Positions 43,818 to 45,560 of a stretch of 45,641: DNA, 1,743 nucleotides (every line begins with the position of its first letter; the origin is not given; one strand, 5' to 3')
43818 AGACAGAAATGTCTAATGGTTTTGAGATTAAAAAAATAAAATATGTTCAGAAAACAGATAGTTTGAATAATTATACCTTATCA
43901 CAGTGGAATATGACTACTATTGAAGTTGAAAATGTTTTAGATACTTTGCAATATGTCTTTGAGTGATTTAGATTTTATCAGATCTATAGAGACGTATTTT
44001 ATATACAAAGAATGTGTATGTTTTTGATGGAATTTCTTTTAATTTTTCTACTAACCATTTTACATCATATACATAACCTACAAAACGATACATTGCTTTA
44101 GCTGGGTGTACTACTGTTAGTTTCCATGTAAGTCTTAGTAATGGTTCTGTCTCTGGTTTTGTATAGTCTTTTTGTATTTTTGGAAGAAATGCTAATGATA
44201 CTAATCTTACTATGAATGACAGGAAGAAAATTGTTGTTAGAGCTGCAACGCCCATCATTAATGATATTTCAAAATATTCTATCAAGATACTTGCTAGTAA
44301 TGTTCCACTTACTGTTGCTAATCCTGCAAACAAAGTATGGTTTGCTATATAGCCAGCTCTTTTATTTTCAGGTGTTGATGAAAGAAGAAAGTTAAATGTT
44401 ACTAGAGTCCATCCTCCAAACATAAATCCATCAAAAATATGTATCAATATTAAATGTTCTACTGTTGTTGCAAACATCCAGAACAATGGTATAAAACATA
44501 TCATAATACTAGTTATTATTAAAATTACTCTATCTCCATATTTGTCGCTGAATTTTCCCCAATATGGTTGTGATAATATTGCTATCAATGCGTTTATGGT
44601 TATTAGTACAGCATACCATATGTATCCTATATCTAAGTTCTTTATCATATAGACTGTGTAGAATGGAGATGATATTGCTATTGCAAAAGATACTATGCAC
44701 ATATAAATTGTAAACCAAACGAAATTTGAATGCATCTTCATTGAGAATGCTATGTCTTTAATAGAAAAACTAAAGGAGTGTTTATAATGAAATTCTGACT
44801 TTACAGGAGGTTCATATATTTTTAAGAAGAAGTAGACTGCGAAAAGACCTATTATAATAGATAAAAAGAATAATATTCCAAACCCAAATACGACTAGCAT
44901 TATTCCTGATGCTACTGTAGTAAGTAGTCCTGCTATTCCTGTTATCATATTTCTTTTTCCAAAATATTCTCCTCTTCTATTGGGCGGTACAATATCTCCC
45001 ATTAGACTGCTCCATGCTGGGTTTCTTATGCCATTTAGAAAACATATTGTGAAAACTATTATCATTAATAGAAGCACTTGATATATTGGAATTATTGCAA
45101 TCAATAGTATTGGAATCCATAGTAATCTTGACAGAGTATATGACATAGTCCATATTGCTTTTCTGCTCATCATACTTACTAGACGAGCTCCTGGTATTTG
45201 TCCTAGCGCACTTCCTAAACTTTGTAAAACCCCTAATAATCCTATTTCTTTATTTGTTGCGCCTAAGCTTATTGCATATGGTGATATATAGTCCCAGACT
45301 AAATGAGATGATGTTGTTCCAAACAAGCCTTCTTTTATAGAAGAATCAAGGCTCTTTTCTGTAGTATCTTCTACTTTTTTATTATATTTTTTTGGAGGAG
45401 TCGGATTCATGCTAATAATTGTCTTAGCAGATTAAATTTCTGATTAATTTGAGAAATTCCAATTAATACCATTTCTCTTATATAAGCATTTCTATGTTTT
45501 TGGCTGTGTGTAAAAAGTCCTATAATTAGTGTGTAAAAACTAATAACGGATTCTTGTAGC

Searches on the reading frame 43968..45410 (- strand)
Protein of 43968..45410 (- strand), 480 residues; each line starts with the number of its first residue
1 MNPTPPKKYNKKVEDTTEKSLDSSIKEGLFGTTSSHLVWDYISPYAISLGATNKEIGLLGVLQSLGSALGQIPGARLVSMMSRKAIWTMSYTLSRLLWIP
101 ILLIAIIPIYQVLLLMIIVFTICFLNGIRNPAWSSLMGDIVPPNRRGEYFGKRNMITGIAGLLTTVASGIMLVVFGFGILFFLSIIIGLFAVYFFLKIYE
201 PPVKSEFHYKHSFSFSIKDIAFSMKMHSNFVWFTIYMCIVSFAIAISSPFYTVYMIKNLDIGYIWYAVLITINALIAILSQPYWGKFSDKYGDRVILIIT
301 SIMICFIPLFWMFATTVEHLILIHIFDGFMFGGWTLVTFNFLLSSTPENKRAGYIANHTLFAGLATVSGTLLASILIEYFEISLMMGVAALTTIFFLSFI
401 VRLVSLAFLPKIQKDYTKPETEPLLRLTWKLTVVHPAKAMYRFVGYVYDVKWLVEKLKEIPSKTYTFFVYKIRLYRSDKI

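Call 69: search_protein_families(library=pfam, proteins=[window:43968-45410:-], max_evalue=0.001)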
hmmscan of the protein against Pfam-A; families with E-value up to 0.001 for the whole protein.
window:43968-45410:- (480 aa): 2 families
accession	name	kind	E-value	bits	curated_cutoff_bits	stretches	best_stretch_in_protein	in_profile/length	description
PF07690.21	MFS_1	-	1.7e-34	119.7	33.4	2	34-262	7-235/347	Major Facilitator Superfamily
PF12832.13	MFS_1_like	-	2.3e-08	33.9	25.2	1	41-381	21-366/373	MFS_1 like family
